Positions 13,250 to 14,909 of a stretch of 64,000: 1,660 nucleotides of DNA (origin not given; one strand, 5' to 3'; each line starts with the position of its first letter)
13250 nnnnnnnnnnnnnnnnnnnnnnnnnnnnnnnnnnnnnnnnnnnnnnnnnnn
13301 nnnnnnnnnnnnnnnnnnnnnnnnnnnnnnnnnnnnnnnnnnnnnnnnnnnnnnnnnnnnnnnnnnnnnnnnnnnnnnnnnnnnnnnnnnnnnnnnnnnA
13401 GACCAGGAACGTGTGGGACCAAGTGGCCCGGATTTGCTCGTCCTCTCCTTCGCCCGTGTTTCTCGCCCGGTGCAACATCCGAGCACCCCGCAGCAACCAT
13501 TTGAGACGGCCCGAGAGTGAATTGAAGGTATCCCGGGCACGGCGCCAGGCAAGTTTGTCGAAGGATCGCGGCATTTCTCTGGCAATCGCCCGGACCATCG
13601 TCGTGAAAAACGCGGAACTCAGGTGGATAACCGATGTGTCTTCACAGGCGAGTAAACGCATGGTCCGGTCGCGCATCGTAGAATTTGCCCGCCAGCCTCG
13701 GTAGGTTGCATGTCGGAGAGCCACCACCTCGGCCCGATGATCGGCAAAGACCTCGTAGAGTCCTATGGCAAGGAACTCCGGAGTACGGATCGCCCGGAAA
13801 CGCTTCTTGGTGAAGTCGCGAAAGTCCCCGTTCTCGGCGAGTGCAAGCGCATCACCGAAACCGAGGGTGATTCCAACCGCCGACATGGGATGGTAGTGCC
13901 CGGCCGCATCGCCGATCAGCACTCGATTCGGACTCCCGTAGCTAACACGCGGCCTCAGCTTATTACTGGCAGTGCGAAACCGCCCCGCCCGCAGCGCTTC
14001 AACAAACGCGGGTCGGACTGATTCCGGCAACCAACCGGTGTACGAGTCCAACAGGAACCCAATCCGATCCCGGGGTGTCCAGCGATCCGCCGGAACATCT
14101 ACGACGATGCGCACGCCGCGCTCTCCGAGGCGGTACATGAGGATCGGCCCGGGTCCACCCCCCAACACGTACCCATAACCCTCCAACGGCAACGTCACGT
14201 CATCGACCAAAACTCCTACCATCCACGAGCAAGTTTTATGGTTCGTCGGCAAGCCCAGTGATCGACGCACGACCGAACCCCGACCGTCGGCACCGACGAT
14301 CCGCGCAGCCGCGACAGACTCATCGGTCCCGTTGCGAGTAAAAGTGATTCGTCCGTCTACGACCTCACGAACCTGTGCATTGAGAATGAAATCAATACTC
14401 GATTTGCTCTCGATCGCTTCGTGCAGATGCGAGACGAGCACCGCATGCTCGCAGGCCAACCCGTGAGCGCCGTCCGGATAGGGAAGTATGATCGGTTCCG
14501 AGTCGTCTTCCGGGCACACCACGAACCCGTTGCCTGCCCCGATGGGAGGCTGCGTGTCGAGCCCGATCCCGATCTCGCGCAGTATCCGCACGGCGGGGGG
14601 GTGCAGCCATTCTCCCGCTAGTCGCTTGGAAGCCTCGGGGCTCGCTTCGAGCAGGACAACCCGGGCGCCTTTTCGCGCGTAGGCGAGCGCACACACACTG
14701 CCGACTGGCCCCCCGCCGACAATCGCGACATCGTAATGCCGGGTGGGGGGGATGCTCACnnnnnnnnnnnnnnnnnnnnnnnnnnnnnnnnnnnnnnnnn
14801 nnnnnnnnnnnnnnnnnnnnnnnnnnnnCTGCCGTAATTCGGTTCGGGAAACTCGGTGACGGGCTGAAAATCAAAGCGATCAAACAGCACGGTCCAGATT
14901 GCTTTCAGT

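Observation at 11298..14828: Single ORF fusing squalene monooxygenase to oxidosqualene cyclase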

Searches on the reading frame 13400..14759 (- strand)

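Call 36: search_solved_structures(query=window:13400-14759:-, max_evalue=1e-10, show_alignments=1)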
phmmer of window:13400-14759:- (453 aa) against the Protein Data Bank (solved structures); distinct sequences matched with E-value up to 1e-10: 1.
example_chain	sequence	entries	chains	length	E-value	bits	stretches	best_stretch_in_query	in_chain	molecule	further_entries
6c6n_A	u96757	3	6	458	8e-23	84.4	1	10-304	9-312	Squalene monooxygenase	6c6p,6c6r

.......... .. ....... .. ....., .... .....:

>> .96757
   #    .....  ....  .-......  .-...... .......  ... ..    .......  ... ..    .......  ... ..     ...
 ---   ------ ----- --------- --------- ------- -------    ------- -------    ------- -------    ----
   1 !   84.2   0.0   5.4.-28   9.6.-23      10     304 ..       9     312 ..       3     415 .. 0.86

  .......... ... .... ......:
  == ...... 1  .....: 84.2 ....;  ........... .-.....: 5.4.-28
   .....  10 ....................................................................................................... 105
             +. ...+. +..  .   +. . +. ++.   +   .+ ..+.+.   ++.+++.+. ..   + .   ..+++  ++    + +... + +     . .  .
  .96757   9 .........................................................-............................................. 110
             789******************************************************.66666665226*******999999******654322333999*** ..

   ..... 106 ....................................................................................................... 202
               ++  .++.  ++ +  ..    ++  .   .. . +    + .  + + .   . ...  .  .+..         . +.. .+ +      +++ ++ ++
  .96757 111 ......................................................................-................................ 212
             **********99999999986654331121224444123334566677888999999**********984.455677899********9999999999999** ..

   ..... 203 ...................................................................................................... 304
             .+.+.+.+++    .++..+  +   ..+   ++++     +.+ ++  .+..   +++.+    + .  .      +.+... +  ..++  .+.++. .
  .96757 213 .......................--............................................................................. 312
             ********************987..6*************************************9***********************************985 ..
